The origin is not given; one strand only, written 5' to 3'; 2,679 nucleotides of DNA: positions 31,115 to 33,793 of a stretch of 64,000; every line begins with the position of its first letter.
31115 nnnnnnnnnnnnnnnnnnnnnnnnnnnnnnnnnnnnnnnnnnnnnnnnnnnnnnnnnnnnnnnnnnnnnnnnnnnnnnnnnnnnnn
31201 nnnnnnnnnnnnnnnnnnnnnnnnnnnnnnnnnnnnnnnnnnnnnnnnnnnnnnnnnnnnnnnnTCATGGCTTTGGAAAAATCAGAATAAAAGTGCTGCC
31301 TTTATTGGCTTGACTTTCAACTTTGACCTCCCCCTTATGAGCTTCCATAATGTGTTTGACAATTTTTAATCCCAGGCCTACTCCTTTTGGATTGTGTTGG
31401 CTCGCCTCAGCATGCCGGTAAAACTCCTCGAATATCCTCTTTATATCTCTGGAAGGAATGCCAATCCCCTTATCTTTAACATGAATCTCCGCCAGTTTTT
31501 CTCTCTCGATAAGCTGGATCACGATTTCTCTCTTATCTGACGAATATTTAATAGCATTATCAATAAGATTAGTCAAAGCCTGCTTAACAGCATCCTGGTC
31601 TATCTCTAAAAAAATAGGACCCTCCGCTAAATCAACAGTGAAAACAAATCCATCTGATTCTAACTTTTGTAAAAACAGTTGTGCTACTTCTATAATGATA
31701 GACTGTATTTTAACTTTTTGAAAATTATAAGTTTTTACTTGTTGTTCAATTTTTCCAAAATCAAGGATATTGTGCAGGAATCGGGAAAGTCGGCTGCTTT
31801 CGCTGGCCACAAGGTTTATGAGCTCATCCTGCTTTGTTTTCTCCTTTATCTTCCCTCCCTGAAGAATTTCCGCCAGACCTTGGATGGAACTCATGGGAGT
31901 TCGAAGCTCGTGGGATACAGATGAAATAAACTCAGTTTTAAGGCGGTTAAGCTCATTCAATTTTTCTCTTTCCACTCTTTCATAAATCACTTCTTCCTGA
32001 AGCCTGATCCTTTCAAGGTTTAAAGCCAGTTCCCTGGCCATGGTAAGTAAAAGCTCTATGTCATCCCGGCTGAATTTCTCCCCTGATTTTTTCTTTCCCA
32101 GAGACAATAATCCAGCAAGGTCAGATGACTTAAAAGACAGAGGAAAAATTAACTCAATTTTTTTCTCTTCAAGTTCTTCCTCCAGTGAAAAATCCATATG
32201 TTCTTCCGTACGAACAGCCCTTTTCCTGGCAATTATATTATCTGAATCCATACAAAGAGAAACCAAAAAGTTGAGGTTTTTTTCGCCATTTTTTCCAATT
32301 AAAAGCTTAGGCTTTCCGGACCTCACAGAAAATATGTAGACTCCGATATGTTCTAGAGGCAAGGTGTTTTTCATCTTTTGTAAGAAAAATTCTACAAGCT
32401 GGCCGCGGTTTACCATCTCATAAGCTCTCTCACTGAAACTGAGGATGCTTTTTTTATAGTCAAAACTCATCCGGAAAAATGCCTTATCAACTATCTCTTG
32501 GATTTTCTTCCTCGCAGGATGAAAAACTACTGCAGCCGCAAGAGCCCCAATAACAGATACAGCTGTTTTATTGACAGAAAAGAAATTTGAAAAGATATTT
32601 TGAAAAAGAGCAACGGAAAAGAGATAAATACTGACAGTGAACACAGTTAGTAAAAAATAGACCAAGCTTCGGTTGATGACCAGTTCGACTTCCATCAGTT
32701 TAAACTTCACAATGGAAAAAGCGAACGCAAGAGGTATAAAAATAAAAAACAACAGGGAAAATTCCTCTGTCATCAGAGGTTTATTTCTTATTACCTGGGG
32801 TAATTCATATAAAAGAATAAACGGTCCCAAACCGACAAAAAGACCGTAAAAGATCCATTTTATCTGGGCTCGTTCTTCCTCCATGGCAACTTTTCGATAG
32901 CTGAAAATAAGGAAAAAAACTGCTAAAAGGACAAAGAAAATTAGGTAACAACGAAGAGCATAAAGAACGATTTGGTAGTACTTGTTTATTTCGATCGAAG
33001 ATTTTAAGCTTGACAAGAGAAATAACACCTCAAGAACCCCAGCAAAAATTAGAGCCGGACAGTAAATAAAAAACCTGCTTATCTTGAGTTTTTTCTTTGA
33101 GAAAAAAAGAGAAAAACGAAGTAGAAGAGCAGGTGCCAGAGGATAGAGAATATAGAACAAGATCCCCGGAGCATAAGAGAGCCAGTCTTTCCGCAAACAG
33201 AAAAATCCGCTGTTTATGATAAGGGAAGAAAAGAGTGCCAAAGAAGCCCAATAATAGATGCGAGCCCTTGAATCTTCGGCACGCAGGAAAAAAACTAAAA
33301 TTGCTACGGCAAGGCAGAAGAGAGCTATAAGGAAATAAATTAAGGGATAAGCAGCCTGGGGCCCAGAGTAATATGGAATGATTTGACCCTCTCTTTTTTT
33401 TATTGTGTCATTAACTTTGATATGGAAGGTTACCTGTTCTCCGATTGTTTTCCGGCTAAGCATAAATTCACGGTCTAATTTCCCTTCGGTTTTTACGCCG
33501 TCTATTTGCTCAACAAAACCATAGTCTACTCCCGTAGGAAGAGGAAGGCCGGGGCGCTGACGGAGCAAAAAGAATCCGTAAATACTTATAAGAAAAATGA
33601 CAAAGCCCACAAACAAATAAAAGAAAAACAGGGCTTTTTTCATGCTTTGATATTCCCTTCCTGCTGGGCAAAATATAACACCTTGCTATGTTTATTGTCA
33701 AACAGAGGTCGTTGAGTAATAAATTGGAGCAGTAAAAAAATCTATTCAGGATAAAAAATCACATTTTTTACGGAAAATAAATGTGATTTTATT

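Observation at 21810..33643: Two-component system next to three transcription units sharing an 11-bp-phased four-half-site promoter: a putative novel OmpR-type regulon for a prenyl-lipid / envelope pathway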

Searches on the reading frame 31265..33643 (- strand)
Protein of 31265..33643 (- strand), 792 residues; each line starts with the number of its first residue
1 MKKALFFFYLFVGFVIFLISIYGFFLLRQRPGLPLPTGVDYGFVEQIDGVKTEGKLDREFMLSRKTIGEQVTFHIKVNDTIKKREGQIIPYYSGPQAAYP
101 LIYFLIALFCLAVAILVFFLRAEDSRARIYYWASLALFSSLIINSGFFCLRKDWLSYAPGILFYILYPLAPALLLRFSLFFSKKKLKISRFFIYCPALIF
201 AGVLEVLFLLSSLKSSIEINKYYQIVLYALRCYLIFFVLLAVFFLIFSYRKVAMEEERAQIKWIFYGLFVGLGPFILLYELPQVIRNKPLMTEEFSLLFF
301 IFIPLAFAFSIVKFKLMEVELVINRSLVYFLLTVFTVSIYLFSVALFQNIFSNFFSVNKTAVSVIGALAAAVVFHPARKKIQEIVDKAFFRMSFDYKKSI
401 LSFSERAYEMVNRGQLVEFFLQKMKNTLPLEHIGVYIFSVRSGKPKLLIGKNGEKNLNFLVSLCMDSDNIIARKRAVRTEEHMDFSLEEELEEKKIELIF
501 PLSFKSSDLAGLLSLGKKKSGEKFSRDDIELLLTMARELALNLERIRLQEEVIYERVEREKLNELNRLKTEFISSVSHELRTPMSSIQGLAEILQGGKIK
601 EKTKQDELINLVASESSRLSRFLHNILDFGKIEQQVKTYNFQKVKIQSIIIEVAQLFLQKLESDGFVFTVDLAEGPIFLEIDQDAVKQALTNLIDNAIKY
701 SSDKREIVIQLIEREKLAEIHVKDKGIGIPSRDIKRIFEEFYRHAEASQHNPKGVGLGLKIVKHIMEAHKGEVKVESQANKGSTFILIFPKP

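Call 10: search_protein_families(library=pfam, proteins=[window:31265-33643:-], max_evalue=0.01)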
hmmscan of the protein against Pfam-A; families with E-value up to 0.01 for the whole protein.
window:31265-33643:- (792 aa): 5 families
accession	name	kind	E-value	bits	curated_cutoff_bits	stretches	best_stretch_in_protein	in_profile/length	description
PF02518.31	HATPase_c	-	1.3e-26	93.6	26.4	1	682-791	2-109/111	Histidine kinase-, DNA gyrase B-, and HSP90-like ATPase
PF00512.31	HisKA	-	3.4e-17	62.7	26.9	1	569-634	2-65/66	His Kinase A (phospho-acceptor) domain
PF14501.12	HATPase_c_5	-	8.7e-08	32.5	22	1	685-782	5-95/102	GHKL domain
PF13589.12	HATPase_c_3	-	5.7e-06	26.8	25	1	687-760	4-78/137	Histidine kinase-, DNA gyrase B-, and HSP90-like ATPase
PF13581.12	HATPase_c_2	-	0.0022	18.4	27.4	1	684-772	30-113/127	Histidine kinase-like ATPase domain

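Call 11: search_protein_families(library=ncbifam, proteins=[window:31265-33643:-], max_evalue=0.001)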
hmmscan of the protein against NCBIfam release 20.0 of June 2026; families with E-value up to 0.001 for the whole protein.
window:31265-33643:- (792 aa): 80 families (the best 25 are shown)
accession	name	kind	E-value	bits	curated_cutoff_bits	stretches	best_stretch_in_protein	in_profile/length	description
NF046044.1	PnpS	equivalog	5.6e-67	226.4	400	1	561-790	162-390/390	two-component system histidine kinase PnpS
TIGR02966.1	phoR_proteo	equivalog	2.2e-58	197.9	334.2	1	535-789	79-333/333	phosphate regulon sensor histidine kinase PhoR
NF033092.0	HK_WalK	equivalog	3.5e-56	191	725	1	554-790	360-593/594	cell wall metabolism sensor histidine kinase WalK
NF047874.1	MASE3_PAS_HK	subfamily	1.8e-48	165.8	560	1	551-791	384-625/655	MASE3 domain-containing sensor histidine kinase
TIGR02956.1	TMAO_torS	equivalog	4e-43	147.7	676.5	1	539-788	434-679/967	TMAO reductase system sensor histidine kinase/response regulator TorS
NF041735.1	hist_kin_RppB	equivalog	1.4e-41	142.7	400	1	571-789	218-437/438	two-component system sensor histidine kinase RppB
NF033093.1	HK_VicK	exception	4.2e-41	141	680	1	552-790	195-434/448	cell wall metabolism sensor histidine kinase VicK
NF008312.0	PRK11100.1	equivalog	1e-40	140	356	1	561-789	249-472/477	two-component system sensor histidine kinase CreC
TIGR01386.1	cztS_silS_copS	subfamily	2.2e-40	139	292.55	1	562-790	234-457/457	heavy metal sensor histidine kinase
NF008468.0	PRK11360.1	equivalog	9.4e-39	133.3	646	1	559-790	384-607/616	two-component system sensor histidine kinase AtoS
NF006800.0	PRK09303.1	equivalog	2.4e-38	132.1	342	1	537-790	119-376/383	histidine kinase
NF038297.2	hybrid_HK_HrmK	equivalog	7e-38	130.6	725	1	463-790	117-456/607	hybrid histidine kinase/response regulator HrmK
NF008302.0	PRK11091.1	equivalog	8.6e-38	130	838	1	558-788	272-502/779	aerobic respiration two-component sensor histidine kinase ArcB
NF040691.1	MtrAB_MtrB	equivalog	1.2e-37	130.1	450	1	560-791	262-492/507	MtrAB system histidine kinase MtrB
NF041947.1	LuxQ_Vibrio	equivalog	4.8e-37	127.3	1200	1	558-789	461-694/843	quorum-sensing autoinducer 2 sensor kinase/phosphatase LuxQ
TIGR02916.1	PEP_his_kin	equivalog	6.7e-34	117.5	300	1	105-790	5-679/679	XrtA/PEP-CTERM system histidine kinase PrsK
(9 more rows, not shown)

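Call 76: predict_structure(alignment_id=A4)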
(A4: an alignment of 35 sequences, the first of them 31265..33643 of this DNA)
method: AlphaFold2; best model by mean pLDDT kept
length: 792 residues; sequences in the alignment: 35
mean_pLDDT: 75.1   pTM: 0.46
mean pLDDT of the five models: 75.1, 72.2, 72.1, 68.4, 66.9
residues with pLDDT >= 90: 48; 70-90: 496; 50-70: 207; < 50: 41
segments of 3 or more residues with pLDDT < 50: 37-39, 314-324, 385-394, 451-454, 744-754
pLDDT, mean of each block of 10 residues (from residue 1): 77 92 87 61 68 77 80 73 79 77 86 85 83 90 71 77 90 88 64 89 89 83 88 88 85 73 79 77 72 74 77 46 49 58 64 58 55 57 48 58 84 85 83 80 61 55 69 85 82 85 79 84 83 89 85 68 59 59 70 66 71 70 69 67 87 77 75 86 86 80 78 88 80 72 48 58 85 84 88 78
secondary structure, 60 per line:
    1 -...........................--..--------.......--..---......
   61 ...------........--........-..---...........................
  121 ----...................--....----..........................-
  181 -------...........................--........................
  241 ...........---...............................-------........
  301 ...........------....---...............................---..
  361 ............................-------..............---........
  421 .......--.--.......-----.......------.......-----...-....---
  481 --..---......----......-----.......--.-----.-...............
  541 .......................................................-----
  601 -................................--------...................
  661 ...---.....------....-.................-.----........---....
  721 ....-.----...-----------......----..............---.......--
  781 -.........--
elements in order (helices of 4 or more, strands of 3 or more residues): H2-28 E44-47 H55-63 E70-77 E80-87 H94-120 H125-143 H146-149 H154-179 H188-214 H217-251 H255-285 H293-311 H318-321 H325-355 H359-388 H396-409 H413-427 E433-439 E445-451 H458-464 E470-472 H488-493 E498-503 E509-515 H526-595 H602-633 E642-645 H646-663 E667-671 E678-681 H683-699 E706-713 E717-724 H745-750 H755-768 E772-778 E782-790

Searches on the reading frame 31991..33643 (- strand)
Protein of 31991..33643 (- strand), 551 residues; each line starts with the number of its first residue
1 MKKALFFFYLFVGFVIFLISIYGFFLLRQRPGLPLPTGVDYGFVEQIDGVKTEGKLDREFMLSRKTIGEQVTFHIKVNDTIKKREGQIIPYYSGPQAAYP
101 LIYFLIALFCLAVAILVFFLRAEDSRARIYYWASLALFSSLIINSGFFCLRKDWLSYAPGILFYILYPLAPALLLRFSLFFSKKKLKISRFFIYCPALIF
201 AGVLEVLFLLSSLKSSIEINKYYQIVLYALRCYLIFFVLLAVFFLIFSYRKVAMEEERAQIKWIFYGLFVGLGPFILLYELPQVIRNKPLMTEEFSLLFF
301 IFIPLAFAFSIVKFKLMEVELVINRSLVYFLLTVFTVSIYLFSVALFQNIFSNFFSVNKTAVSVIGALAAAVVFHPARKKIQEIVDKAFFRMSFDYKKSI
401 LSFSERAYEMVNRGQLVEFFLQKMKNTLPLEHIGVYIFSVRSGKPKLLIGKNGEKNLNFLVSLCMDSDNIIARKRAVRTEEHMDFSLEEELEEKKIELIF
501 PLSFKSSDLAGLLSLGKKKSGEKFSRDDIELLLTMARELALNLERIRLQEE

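Call 48: find_homologous_proteins(query=window:31991-33643:-, max_evalue=0.00001)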
Query seq(551 aa) (551 aa): 247 proteins with E <= 0.00001 among 8000 candidates; the best 120 are listed.
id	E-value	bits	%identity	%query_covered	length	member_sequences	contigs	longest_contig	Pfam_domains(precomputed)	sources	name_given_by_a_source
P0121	0.0e+0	1175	100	100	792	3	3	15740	PF02518.32,PF00512.32,PF13589.13,PF14501.13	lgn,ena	-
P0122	0.0e+0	1143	97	100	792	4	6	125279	PF02518.32,PF00512.32,PF14501.13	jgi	-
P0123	0.0e+0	1119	95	100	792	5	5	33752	PF02518.32,PF00512.32,PF13589.13,PF14501.13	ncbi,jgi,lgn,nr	ncbi:MAG: HAMP domain-containing histidine kinase [Candidatus Aminicenantes bacterium]|nr:HAMP domai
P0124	2.6e-286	968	100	84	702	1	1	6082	PF02518.32,PF00512.32,PF13589.13,PF14501.13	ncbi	ncbi:MAG: ATP-binding protein, partial [Candidatus Aminicenantaceae bacterium]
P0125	2.6e-240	817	70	100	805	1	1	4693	PF02518.32,PF00512.32,PF13589.13,PF14501.13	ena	-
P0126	2.2e-228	777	89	75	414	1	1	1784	-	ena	-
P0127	3.9e-228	777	68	100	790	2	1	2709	PF02518.32,PF13492.13,PF00512.32,PF13589.13,PF14501.13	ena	-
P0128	1.9e-226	771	67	100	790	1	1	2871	PF02518.32,PF13492.13,PF00512.32,PF13589.13,PF14501.13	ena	-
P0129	1.4e-225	768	67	100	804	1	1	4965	PF02518.32,PF00512.32,PF13589.13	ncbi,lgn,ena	-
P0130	5.9e-221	753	65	100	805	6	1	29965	PF02518.32,PF00512.32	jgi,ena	-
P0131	6.3e-221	753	64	100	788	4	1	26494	PF02518.32,PF00512.32,PF14501.13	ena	-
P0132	1.3e-219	748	65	100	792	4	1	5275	PF02518.32,PF00512.32,PF14501.13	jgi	jgi:signal transduction histidine kinase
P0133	1.7e-219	748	65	100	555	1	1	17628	-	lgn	-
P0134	3.8e-218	744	66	100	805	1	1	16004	PF02518.32,PF00512.32,PF13589.13,PF14501.13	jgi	-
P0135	6.8e-218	743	66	100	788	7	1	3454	PF02518.32,PF00512.32,PF14501.13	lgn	-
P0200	7.2e-195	667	59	100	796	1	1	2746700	PF02518.32,PF00512.32,PF14501.13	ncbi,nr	ncbi:MAG: GHKL domain-containing protein [Candidatus Aminicenantes bacterium]|nr:MAG: GHKL domain-co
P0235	3.3e-158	546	49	100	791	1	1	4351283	PF02518.32,PF00512.32,PF14501.13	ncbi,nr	ncbi:MAG: GHKL domain-containing protein [Candidatus Aminicenantes bacterium]|nr:MAG: GHKL domain-co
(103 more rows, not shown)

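Call 49: find_encoding_contigs(protein=P0235, flank=10000, max_places=1)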
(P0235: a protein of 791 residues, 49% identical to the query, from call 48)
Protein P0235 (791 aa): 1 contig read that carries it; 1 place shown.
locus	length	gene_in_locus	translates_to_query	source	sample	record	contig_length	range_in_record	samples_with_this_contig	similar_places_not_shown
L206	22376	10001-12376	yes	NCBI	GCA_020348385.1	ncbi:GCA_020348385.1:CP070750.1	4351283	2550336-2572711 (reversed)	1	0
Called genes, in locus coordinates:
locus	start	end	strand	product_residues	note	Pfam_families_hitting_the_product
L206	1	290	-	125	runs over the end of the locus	PF01042:Ribonuc_L-PSP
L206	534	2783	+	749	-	PF00324:AA_permease, PF13520:AA_permease_2, PF00582:Usp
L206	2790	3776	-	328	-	PF00753:Lactamase_B, PF19583:ODP (faint)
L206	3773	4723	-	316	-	PF00989:PAS, PF08448:PAS_4, PF13426:PAS_9, PF00990:GGDEF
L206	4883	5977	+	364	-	PF01381:HTH_3, PF12844:HTH_19, PF13443:HTH_26 (weak), PF13560:HTH_31, PF06114:Peptidase_M78 (weak)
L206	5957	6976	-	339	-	PF01641:SelR, PF01625:PMSR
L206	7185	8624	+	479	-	PF01546:Peptidase_M20 (weak), PF07687:M20_dimer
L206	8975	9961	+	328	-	PF03747:ADP_ribosyl_GH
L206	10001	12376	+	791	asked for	PF00512:HisKA, PF02518:HATPase_c, PF14501:HATPase_c_5 (weak)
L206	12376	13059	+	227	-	PF00072:Response_reg, PF00486:Trans_reg_C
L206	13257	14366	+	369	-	PF01103:Omp85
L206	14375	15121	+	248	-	-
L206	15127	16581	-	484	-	PF01546:Peptidase_M20, PF07687:M20_dimer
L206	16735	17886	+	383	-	PF10509:GalKase_gal_bdg, PF00288:GHMP_kinases_N, PF08544:GHMP_kinases_C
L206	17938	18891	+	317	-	PF01297:ZnuA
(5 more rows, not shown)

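Call 50: find_encoding_contigs(protein=P0200, flank=10000, max_places=1)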
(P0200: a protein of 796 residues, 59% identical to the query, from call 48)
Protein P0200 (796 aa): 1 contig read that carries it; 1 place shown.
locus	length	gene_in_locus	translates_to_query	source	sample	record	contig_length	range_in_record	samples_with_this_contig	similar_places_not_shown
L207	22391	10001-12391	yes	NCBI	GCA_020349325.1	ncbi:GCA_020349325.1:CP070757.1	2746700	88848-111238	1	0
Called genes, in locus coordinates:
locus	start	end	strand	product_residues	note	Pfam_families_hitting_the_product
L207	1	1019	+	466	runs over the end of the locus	-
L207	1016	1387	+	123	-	PF00027:cNMP_binding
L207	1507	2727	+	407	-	PF16697:Yop-YscD_cpl, PF00498:FHA, PF01590:GAF, PF13185:GAF_2, PF13492:GAF_3 (weak)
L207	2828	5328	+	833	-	PF00069:Pkinase, PF07714:PK_Tyr_Ser-Thr, PF07719:TPR_2 (faint), PF13174:TPR_6 (faint), PF13428:TPR_14 (faint), PF14559:TPR_19 (faint), PF21033:RMD1-3 (weak), PF13424:TPR_12 (weak), +9 more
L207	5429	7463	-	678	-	PF00930:DPPIV_N (faint), PF23381:Beta-prop_IFT122_1st (faint), PF26549:Tricorn_N, PF26550:Tricorn_2nd, PF25174:Beta-prop_THOC3 (faint), PF26549:Tricorn_N, PF26550:Tricorn_2nd, PF07676:PD40 (weak)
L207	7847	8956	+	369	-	PF01381:HTH_3, PF12844:HTH_19 (weak), PF13560:HTH_31, PF06114:Peptidase_M78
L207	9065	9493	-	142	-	-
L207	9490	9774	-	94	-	PF02604:PhdYeFM_antitox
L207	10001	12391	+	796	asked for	PF00512:HisKA, PF02518:HATPase_c, PF14501:HATPase_c_5 (weak)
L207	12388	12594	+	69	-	PF00072:Response_reg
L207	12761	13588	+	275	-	-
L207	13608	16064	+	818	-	PF11741:AMIN (weak)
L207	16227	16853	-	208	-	PF20620:DUF6805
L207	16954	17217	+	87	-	-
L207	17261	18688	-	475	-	PF03553:Na_H_antiporter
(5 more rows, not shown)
